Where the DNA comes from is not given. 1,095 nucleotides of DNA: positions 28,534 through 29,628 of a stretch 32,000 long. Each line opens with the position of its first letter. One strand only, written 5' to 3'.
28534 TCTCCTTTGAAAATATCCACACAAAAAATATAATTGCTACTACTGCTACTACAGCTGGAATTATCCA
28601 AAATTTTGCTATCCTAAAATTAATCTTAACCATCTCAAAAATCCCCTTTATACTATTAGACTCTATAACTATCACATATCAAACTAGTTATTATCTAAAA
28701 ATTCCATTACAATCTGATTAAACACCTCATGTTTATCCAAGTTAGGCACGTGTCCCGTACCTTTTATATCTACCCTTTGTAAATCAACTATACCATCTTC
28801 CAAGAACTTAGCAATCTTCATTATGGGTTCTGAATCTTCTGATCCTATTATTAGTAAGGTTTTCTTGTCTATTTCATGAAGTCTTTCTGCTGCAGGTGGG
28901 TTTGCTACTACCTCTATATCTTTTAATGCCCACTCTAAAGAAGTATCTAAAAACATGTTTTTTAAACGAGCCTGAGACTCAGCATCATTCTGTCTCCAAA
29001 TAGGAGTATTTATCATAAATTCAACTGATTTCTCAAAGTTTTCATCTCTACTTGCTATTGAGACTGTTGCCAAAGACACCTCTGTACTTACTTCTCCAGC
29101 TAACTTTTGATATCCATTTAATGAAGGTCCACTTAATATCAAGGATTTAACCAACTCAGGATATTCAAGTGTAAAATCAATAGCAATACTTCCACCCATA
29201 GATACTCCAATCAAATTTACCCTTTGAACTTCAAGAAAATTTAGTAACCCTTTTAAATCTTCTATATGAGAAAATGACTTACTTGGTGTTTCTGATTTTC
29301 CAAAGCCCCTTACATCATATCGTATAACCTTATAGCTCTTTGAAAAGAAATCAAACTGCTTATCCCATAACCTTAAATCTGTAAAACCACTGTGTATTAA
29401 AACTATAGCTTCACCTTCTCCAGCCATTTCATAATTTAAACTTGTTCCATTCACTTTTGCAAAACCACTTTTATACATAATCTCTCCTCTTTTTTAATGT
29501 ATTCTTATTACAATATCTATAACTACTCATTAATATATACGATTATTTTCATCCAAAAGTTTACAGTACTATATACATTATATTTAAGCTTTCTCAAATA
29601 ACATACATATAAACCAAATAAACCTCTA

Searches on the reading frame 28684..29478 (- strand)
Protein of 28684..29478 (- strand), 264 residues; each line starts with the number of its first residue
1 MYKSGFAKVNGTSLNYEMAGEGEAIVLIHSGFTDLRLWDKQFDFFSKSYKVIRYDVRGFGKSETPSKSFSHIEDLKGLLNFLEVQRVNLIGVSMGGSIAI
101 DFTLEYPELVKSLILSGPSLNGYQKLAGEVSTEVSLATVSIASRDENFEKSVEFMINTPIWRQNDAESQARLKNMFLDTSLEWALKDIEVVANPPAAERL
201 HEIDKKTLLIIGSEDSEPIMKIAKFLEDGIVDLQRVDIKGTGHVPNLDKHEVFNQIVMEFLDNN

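Call 57: search_protein_families(library=pfam, proteins=[window:28684-29478:-], max_evalue=0.00001)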
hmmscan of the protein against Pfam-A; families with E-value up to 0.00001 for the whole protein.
window:28684-29478:- (264 aa): 3 families
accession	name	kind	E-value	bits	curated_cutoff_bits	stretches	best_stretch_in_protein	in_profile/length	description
PF00561.26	Abhydrolase_1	-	2.4e-21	77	25.8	1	24-248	2-243/245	alpha/beta hydrolase fold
PF12697.13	Abhydrolase_6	-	1.2e-15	59.3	26.3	1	25-254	1-215/217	Alpha/beta hydrolase family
PF12146.15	Hydrolase_4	-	5e-14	52.6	27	1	43-215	26-202/239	Serine aminopeptidase, S33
